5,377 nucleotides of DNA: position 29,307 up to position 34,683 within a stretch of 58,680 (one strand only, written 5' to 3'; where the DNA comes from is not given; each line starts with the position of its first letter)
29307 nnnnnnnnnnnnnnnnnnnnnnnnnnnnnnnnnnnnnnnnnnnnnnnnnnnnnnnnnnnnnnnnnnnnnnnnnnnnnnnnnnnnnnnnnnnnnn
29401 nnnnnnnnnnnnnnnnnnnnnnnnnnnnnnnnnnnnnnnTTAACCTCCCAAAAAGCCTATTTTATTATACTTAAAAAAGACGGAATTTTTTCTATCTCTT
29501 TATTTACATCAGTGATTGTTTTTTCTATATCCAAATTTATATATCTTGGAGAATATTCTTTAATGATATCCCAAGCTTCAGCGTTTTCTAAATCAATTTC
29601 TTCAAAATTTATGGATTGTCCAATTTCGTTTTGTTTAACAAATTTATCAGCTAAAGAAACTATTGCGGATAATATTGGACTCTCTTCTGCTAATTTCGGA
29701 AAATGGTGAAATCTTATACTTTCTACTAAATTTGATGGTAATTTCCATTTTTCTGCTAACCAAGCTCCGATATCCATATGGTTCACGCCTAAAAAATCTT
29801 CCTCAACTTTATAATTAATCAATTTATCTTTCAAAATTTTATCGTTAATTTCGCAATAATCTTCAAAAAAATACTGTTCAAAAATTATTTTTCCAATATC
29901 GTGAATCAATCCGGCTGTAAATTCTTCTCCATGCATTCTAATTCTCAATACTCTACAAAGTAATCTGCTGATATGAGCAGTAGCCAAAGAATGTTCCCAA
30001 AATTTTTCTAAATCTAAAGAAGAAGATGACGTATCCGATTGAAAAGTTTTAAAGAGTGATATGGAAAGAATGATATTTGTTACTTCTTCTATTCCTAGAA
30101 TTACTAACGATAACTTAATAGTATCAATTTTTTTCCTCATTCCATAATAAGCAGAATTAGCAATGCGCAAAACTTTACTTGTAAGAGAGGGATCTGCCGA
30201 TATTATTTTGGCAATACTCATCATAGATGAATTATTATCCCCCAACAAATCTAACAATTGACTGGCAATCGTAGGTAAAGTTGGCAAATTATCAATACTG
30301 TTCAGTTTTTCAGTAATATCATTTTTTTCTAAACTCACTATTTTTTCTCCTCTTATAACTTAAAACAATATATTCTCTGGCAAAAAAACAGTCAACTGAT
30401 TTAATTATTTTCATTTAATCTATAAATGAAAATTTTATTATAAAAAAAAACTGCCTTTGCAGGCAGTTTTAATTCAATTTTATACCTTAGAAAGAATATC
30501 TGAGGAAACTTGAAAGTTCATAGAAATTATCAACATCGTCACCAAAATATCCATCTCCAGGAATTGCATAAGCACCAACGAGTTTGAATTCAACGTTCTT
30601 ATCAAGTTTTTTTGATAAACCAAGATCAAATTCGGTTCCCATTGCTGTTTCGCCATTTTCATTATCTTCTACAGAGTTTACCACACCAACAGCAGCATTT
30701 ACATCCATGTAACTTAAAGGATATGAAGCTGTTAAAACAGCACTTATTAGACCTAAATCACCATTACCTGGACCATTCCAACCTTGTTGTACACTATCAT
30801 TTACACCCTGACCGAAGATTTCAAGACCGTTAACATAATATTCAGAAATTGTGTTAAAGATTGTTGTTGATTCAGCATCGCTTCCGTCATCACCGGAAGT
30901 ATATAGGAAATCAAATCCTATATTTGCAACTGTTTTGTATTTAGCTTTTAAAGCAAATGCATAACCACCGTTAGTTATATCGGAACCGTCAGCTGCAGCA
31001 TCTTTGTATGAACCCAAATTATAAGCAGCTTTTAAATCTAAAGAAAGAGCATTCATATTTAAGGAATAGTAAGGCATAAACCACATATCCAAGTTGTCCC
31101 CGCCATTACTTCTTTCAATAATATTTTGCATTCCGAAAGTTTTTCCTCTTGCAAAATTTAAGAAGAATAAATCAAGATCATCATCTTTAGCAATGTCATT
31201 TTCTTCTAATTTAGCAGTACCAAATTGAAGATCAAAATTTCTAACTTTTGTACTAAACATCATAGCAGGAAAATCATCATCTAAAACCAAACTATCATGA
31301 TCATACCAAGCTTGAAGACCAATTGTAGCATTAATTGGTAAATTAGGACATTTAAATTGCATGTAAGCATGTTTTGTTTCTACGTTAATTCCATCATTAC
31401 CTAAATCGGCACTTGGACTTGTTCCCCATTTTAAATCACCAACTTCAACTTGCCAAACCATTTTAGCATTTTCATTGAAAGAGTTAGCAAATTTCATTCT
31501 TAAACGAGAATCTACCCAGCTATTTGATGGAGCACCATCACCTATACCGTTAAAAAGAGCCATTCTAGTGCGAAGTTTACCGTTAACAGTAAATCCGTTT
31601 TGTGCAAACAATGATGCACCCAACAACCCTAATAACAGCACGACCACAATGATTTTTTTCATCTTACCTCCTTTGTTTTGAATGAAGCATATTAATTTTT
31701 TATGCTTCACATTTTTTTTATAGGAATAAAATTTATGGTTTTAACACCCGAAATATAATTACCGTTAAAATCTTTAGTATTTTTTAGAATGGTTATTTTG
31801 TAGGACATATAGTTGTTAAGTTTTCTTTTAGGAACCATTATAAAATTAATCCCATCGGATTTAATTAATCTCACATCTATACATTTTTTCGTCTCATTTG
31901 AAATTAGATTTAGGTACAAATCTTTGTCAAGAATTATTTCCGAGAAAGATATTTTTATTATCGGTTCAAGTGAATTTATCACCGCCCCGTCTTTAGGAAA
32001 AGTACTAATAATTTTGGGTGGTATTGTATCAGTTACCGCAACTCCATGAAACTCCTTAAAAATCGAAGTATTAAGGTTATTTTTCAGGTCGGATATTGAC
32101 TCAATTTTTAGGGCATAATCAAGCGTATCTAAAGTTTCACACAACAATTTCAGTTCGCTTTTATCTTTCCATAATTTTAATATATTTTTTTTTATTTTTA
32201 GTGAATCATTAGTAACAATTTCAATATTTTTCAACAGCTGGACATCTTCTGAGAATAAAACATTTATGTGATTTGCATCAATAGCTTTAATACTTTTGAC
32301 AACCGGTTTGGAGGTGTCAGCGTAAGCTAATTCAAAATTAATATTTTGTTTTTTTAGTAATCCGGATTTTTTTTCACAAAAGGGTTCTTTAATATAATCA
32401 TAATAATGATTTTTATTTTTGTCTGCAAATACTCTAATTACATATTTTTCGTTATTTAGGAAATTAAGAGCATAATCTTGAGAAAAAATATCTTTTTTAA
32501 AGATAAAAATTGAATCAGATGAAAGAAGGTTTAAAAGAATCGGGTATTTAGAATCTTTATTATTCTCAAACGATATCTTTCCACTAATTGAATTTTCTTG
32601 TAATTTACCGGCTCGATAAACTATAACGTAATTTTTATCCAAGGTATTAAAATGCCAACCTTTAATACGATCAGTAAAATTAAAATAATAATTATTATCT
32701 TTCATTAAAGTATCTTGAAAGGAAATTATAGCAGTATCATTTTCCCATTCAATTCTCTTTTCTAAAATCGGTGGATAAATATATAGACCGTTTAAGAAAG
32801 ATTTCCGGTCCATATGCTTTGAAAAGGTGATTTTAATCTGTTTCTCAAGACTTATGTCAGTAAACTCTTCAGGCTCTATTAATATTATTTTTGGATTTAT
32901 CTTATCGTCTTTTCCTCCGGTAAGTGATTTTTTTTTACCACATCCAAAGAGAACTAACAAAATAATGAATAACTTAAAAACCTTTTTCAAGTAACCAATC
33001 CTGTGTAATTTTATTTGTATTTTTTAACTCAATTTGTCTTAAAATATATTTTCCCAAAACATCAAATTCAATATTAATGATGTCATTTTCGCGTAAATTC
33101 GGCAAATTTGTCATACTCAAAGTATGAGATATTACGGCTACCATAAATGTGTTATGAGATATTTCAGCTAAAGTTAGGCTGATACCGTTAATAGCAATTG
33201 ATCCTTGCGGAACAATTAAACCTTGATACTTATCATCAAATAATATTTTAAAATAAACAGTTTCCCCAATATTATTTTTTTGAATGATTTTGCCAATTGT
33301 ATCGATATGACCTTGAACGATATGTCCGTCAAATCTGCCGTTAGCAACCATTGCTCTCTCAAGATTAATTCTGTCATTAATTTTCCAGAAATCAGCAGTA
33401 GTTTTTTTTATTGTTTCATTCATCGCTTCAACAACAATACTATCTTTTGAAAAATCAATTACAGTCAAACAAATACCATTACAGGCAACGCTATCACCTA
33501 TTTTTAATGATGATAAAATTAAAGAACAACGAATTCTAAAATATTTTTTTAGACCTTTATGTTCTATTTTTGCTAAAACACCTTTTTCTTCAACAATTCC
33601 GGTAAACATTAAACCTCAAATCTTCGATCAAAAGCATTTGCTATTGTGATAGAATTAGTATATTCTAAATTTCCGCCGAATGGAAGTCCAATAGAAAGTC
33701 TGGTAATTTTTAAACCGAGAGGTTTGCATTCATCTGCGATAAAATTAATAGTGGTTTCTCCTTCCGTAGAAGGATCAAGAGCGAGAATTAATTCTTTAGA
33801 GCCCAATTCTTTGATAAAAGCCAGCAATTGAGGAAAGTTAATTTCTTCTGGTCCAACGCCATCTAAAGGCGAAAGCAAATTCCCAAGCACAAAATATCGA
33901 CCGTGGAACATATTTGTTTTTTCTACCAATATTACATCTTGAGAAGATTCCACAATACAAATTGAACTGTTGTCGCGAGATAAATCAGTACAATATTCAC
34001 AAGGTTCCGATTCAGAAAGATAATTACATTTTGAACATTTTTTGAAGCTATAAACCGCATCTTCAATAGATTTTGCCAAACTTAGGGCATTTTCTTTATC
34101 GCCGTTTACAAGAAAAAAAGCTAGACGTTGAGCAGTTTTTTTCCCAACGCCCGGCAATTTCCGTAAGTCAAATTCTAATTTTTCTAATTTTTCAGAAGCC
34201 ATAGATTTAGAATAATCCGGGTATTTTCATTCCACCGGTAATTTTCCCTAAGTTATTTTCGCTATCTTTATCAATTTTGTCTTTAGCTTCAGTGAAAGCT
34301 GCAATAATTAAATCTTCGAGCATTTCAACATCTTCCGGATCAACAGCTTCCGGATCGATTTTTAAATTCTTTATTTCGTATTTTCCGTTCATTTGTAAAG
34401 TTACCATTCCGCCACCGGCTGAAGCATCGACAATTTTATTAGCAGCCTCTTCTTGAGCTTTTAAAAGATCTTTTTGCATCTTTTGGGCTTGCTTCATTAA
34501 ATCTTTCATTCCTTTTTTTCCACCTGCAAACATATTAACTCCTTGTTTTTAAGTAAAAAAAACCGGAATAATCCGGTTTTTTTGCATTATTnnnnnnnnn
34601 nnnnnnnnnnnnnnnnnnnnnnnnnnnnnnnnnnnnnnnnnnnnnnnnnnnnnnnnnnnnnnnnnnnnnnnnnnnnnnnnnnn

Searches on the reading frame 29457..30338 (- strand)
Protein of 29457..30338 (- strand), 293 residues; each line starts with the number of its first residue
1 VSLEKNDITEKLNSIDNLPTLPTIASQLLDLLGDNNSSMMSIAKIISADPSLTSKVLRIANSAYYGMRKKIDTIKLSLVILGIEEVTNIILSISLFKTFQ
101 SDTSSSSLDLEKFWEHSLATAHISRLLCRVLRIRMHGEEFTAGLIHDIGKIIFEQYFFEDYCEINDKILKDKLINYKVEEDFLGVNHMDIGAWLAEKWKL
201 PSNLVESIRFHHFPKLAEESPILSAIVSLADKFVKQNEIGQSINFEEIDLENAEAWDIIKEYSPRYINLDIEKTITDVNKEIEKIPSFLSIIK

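Call 41: search_protein_families(library=pfam, max_evalue=0.00001, proteins=[window:29457-30338:-])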
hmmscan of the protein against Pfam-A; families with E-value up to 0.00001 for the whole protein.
window:29457-30338:- (293 aa): 2 families
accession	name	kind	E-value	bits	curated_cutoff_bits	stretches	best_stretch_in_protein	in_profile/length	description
PF08668.18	HDOD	-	1.1e-60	205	22.9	1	18-213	1-195/196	HDOD domain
PF01966.28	HD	-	2.1e-13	51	22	1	114-233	2-113/116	HD domain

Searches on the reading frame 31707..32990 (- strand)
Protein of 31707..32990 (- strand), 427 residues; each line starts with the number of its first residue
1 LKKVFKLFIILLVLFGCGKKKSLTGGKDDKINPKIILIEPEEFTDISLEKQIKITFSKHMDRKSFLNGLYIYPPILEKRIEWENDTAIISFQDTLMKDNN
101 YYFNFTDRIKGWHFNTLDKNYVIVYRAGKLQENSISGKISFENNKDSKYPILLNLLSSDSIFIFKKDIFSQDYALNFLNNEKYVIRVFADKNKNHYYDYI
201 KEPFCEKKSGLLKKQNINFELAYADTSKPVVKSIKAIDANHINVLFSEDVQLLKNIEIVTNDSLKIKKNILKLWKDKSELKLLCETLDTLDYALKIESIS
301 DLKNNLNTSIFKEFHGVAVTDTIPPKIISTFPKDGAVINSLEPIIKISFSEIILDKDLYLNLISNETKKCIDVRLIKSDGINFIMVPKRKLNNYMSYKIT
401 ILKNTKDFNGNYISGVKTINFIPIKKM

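Call 41: search_protein_families(library=pfam, max_evalue=0.00001, proteins=[window:31707-32990:-])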
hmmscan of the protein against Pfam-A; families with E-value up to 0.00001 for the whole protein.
window:31707-32990:- (427 aa): 1 family
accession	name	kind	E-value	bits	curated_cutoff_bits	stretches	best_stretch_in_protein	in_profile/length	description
PF13205.12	Big_5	-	3.1e-20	73.3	23.6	2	321-421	1-103/105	Bacterial Ig-like domain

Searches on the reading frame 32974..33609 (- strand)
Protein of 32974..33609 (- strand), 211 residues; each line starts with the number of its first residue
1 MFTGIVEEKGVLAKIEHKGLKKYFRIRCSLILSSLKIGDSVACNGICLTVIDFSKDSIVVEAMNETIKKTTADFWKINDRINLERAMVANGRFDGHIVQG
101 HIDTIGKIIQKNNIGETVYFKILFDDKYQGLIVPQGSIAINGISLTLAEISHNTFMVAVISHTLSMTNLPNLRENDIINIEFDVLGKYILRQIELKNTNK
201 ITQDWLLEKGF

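Call 41: search_protein_families(library=pfam, max_evalue=0.00001, proteins=[window:32974-33609:-])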
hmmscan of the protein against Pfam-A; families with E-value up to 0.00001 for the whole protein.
window:32974-33609:- (211 aa): 1 family
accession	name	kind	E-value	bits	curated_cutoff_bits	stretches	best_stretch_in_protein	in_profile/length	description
PF00677.23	Lum_binding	-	5.7e-44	148.5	27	2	99-183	1-86/86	Lumazine binding domain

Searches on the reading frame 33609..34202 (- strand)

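Call 41: search_protein_families(library=pfam, max_evalue=0.00001, proteins=[window:33609-34202:-])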
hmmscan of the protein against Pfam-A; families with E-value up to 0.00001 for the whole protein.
window:33609-34202:- (197 aa): 5 families
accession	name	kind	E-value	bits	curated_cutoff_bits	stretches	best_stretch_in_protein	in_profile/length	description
PF13662.12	Toprim_4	-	4.5e-22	78.5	25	1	80-169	2-84/85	Toprim domain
PF21176.3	RecR_HhH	-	4.7e-15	55.6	27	1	9-50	4-45/45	RecR, helix-hairpin-helix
PF01751.28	Toprim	-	5.6e-09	36.5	23.1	1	81-163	2-84/96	Toprim domain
PF21175.2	RecR_C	-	1.6e-07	31.1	22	1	172-194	1-23/24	RecR, C-terminal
PF02132.21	RecR_ZnF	-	4.1e-06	26.9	22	1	54-73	2-21/21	RecR, Cys4-zinc finger domain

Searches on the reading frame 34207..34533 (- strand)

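Call 41: search_protein_families(library=pfam, max_evalue=0.00001, proteins=[window:34207-34533:-])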
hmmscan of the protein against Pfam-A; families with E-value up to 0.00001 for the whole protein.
window:34207-34533:- (108 aa): 1 family
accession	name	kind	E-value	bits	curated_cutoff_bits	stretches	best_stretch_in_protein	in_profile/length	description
PF02575.21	YbaB_DNA_bd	-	1.9e-33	114.9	25.5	1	13-103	1-91/91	YbaB/EbfC DNA-binding family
